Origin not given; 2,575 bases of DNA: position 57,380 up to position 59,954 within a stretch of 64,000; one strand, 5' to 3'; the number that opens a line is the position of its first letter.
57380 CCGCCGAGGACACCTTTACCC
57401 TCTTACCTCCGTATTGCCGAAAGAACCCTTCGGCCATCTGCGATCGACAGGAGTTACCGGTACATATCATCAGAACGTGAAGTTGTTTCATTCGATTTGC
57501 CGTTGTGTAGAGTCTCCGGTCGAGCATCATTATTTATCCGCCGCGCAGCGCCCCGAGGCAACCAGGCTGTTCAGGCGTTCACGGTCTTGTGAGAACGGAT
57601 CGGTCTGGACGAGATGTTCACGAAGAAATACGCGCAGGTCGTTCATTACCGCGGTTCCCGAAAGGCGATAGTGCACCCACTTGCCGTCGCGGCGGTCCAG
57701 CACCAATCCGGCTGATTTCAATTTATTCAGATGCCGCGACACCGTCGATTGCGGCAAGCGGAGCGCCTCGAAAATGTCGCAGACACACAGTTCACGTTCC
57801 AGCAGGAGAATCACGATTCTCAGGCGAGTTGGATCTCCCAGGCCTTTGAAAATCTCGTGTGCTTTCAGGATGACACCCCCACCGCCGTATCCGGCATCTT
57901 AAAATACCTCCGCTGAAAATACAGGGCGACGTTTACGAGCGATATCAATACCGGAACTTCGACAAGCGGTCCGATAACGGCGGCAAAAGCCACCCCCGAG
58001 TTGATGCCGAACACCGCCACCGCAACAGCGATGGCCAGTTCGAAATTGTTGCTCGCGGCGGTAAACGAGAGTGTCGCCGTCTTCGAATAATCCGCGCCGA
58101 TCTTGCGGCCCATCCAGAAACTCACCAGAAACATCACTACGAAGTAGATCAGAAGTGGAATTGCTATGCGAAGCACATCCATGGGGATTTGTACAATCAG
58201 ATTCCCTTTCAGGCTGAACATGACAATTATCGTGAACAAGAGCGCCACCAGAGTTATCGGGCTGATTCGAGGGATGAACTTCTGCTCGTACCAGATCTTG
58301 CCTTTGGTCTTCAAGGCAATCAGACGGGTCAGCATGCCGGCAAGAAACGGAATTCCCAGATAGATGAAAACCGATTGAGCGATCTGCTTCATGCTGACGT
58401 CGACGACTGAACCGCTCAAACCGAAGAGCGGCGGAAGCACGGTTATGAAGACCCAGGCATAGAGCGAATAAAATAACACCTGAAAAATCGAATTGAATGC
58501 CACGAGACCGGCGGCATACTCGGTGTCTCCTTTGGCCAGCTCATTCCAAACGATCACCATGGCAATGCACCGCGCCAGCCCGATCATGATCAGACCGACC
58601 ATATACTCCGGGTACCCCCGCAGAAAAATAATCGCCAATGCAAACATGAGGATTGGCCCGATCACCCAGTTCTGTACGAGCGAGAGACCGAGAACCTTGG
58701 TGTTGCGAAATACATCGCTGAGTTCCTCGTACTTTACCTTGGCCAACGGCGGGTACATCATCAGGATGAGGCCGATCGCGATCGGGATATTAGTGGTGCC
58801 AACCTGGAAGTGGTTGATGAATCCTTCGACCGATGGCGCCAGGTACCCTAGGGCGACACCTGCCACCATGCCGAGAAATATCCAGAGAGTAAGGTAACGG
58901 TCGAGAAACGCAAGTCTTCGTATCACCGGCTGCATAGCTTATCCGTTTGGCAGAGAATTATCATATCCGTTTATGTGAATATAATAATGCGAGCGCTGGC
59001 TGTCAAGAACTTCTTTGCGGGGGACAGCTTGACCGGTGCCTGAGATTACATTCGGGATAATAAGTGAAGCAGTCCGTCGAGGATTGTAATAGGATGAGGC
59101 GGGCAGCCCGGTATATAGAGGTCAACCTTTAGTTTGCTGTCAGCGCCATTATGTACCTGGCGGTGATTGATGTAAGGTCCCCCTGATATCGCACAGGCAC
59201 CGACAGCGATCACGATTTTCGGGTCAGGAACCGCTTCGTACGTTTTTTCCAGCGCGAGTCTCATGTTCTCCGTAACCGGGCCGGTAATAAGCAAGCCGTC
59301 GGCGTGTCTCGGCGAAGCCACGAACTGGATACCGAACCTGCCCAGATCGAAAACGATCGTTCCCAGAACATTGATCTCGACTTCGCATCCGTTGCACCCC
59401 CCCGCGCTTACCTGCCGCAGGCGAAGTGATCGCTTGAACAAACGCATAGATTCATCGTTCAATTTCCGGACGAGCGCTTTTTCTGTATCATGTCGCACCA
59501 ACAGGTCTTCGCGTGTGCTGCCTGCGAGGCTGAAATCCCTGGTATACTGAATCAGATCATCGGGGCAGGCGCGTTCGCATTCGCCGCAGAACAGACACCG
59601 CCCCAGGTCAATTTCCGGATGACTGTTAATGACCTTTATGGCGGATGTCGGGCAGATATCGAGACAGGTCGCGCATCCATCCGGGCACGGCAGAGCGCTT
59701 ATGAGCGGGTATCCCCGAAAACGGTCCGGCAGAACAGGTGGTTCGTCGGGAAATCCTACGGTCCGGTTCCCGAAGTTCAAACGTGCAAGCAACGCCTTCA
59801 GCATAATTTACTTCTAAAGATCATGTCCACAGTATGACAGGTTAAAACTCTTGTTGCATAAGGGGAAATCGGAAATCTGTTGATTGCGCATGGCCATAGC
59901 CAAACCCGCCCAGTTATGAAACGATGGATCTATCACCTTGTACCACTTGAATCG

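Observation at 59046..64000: Group-4-hydrogenase-like (Ehr/Hyf-like) membrane complex whose catalytic subunit lacks the NiFe-binding cysteines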

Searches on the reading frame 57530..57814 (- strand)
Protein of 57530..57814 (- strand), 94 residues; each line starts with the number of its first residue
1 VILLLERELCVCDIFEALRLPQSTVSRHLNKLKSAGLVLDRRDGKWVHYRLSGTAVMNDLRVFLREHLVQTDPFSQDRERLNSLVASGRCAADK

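Call 60: search_protein_families(library=pfam, proteins=[window:57530-57814:-], max_evalue=0.00001)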
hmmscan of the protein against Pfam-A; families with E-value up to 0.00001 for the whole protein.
window:57530-57814:- (94 aa): 2 families
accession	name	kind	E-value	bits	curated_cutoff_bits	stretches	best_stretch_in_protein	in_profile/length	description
PF01022.26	HTH_5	-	9.5e-15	54.6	22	1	3-38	10-45/47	Bacterial regulatory protein, arsR family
PF12840.13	HTH_20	-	8.1e-06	26.2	27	0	16-38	26-48/51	Helix-turn-helix domain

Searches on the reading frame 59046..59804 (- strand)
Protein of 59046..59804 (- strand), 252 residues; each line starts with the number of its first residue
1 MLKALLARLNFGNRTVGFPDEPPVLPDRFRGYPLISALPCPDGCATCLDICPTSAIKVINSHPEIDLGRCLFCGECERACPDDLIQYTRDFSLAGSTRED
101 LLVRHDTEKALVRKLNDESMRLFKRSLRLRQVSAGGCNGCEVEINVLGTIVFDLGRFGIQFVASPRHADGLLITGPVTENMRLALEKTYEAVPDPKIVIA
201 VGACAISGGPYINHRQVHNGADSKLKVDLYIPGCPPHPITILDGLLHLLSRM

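Call 3: search_protein_families(library=pfam, proteins=[window:59046-59804:-], max_evalue=0.01)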
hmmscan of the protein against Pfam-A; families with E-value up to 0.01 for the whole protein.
window:59046-59804:- (252 aa): 10 families
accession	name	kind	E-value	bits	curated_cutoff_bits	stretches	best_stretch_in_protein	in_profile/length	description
PF01058.29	Oxidored_q6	-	5.5e-31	107.4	27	1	137-248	1-128/128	NADH ubiquinone oxidoreductase, 20 Kd subunit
PF00037.32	Fer4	-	1.8e-07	31.1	21.1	1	63-85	1-23/24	4Fe-4S binding domain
PF12838.12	Fer4_7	-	3.6e-06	27.8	27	1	43-82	4-50/52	4Fe-4S dicluster domain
PF13187.11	Fer4_9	-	4e-06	27.2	27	1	43-84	4-51/52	4Fe-4S dicluster domain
PF25160.1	LdpA_Fe-S-bd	-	1.3e-05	25.3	27.6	1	40-87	1-45/49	LdpA Fe-S cluster-binding domain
PF12837.12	Fer4_6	-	2.6e-05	24.4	25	1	62-85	1-24/24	4Fe-4S binding domain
PF13237.11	Fer4_10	-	3e-05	24.3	25.5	1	40-81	9-53/53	4Fe-4S dicluster domain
PF13484.11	Fer4_16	-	6.5e-05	24.1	30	0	43-70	4-29/66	4Fe-4S double cluster binding domain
PF14697.11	Fer4_21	-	0.00024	21.6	35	0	65-87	3-28/59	4Fe-4S dicluster domain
PF12797.12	Fer4_2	-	0.0013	19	24.5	1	62-81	2-21/22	4Fe-4S binding domain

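Call 4: search_protein_families(library=ncbifam, proteins=[window:59046-59804:-], max_evalue=0.01)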
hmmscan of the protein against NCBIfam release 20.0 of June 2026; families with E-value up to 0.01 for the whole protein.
window:59046-59804:- (252 aa): 66 families (the best 25 are shown)
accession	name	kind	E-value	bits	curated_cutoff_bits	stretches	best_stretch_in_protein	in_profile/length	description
NF005012.1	PRK06411.1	subfamily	3.5e-35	121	116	1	123-249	30-155/166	NADH-quinone oxidoreductase subunit NuoB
TIGR01957.1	nuoB_fam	subfamily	1.2e-32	112.8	142.7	1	135-250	24-140/145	NADH-quinone oxidoreductase subunit B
NF011391.0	PRK14816.1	equivalog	7e-30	104.1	283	1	137-249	61-174/196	NADH-quinone oxidoreductase subunit B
NF011394.0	PRK14819.1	equivalog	1.6e-27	96.7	312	1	136-249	39-153/264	NADH-quinone oxidoreductase subunit B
NF011390.0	PRK14815.1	equivalog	2e-26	92.4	281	1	136-250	41-155/183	NADH dehydrogenase subunit B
NF011388.0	PRK14813.1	equivalog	5.7e-24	85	294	1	136-248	36-149/189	NADH dehydrogenase subunit B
NF011395.0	PRK14820.1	equivalog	2e-23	83.1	263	1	139-248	44-153/180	NADH-quinone oxidoreductase subunit B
NF011389.0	PRK14814.1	equivalog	2.9e-23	82.6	285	1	139-250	44-155/186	NADH dehydrogenase subunit B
NF011392.0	PRK14817.1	equivalog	6.2e-23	81.4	271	1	139-249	47-157/182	NADH-quinone oxidoreductase subunit B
NF011393.0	PRK14818.1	equivalog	1.3e-22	80.2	255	1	136-248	39-151/173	NADH dehydrogenase subunit B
NF009808.0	PRK13292.1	equivalog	1.9e-22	78.9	1156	1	136-249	33-146/791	NADH-quinone oxidoreductase subunit B/C/D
NF009053.0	PRK12387.1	subfamily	6.1e-19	68.5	204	1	1-107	1-112/180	formate hydrogenlyase complex iron-sulfur subunit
TIGR01971.1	NuoI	subfamily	4.2e-18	65.1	113.05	1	12-105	12-118/121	NADH-quinone oxidoreductase, chain I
NF006076.0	PRK08222.1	equivalog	8.4e-16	58.3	270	1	1-105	1-110/181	hydrogenase 4 subunit H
NF006221.0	PRK08348.1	subfamily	2.2e-14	53.3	124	1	3-101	8-110/136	NADH-plastoquinone oxidoreductase subunit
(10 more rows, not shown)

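Call 30: search_solved_structures(query=window:59046-59804:-, max_evalue=1e-8, show_alignments=4)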
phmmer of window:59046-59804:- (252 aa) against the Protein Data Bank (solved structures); distinct sequences matched with E-value up to 1e-8: 60.
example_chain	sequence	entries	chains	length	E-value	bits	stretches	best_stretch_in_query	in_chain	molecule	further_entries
7z0s_G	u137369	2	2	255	1.4e-32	116.5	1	117-246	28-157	Formate hydrogenlyase subunit 7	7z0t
6cfw_J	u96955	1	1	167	1.1e-31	113.6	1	111-250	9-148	Probable membrane-bound hydrogenase subunit mbhJ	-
7ar7_B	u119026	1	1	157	1.7e-24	90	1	136-250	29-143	NADH dehydrogenase [ubiquinone] iron-sulfur protein 7, mitochondrial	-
5xtb_C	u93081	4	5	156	1.8e-24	89.9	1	136-249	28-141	NADH dehydrogenase [ubiquinone] iron-sulfur protein 7, mitochondrial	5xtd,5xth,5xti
9ti4_E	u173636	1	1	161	1.9e-24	89.9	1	135-249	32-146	NADH dehydrogenase [ubiquinone] iron-sulfur protein 7, mitochondrial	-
6g2j_B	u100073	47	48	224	1.9e-24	89.9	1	132-249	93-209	NADH dehydrogenase [ubiquinone] iron-sulfur protein 7, mitochondrial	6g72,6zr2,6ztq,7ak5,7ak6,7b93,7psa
5lc5_B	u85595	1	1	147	2.1e-24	89.7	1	136-250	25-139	NADH dehydrogenase [ubiquinone] iron-sulfur protein 7, mitochondrial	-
7zd6_6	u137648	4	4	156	2.2e-24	89.6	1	136-250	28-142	NADH dehydrogenase [ubiquinone] iron-sulfur protein 7, mitochondrial | Complex I-20kD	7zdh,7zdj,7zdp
9w2u_B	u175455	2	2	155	2.2e-24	89.6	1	136-250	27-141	NADH dehydrogenase [ubiquinone] iron-sulfur protein 7, mitochondrial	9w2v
7v2c_C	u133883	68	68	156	2.5e-24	89.5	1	136-249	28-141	NADH dehydrogenase [ubiquinone] iron-sulfur protein 7,mitochondrial | NADH dehydrogenase [ubiquinone] iron-sulfur protein 7, mitochondrial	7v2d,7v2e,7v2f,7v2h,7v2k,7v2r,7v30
7zeb_6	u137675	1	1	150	2.9e-24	89.3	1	136-250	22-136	NADH dehydrogenase [ubiquinone] iron-sulfur protein 7, mitochondrial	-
5ldw_B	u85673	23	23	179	3e-24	89.2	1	135-250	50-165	NADH dehydrogenase [ubiquinone] iron-sulfur protein 7, mitochondrial | Mitochondrial complex I, PSST subunit | NADH:ubiquinone oxidoreductase core subunit S7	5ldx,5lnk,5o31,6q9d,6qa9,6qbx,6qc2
7arc_B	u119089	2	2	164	3.2e-24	89.1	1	136-250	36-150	PSST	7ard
6x89_S7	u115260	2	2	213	3.4e-24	89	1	136-250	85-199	NADH dehydrogenase [ubiquinone] iron-sulfur protein 7, mitochondrial | NDUS7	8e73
9cwt_C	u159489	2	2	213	3.9e-24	88.8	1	136-249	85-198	NADH dehydrogenase [ubiquinone] iron-sulfur protein 7, mitochondrial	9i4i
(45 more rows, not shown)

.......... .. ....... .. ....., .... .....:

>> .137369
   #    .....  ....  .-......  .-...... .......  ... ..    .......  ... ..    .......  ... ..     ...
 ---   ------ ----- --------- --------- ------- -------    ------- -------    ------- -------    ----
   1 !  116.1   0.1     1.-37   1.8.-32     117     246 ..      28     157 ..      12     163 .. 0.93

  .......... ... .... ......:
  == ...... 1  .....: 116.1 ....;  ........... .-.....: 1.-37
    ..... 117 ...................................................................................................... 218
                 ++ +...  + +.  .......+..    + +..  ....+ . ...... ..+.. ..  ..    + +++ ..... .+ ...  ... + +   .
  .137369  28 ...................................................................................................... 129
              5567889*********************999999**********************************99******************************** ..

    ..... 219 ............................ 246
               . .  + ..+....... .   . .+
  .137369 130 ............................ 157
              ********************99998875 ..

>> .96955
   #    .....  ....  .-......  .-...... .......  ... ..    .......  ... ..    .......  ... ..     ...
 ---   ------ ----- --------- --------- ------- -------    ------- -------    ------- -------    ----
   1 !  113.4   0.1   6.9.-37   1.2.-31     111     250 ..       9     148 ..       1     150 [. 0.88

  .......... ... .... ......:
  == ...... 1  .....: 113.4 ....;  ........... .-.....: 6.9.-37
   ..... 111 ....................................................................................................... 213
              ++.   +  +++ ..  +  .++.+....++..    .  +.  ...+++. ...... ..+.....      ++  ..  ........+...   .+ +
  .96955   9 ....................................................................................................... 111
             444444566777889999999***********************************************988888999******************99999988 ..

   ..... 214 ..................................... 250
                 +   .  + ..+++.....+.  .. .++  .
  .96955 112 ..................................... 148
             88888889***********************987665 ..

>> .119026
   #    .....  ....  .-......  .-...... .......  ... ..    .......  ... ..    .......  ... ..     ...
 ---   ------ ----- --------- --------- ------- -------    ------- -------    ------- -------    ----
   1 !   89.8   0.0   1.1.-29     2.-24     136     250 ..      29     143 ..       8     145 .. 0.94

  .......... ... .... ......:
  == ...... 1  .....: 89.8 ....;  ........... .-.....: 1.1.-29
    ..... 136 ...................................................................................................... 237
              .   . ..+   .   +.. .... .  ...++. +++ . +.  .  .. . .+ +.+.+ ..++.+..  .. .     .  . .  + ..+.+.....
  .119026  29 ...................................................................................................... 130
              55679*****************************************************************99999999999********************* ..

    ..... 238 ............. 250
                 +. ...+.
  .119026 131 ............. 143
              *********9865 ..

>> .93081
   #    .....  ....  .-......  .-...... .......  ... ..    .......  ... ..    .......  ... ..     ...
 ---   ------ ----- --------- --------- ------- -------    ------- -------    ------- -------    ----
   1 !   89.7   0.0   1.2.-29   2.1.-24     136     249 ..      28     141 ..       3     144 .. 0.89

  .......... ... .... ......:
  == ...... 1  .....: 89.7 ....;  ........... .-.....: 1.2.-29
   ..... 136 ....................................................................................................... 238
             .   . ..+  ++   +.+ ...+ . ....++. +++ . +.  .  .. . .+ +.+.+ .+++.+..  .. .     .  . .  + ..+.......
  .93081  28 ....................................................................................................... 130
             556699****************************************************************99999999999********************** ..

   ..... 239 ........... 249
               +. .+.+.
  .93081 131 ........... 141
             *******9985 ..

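Call 58: list_cluster_members(proteins=[P0001, P0121, window:59046-59804:-, window:61289-62767:-])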
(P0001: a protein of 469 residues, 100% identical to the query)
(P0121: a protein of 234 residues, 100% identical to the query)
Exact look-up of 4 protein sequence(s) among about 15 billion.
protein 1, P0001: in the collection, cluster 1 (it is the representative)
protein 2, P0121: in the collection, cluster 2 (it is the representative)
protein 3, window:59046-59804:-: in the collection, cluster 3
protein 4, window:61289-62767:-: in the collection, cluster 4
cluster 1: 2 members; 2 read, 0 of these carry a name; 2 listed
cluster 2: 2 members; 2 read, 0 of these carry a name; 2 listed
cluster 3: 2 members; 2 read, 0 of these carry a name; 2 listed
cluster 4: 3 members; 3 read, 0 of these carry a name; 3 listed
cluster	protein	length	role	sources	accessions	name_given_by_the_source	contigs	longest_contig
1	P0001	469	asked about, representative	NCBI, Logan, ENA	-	-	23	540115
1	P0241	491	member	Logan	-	-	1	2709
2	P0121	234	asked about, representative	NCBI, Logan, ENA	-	-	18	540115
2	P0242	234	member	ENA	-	-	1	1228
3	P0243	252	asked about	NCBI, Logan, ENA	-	-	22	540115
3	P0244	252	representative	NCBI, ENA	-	-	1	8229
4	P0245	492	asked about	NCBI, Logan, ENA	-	-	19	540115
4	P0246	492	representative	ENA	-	-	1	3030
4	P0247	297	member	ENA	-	-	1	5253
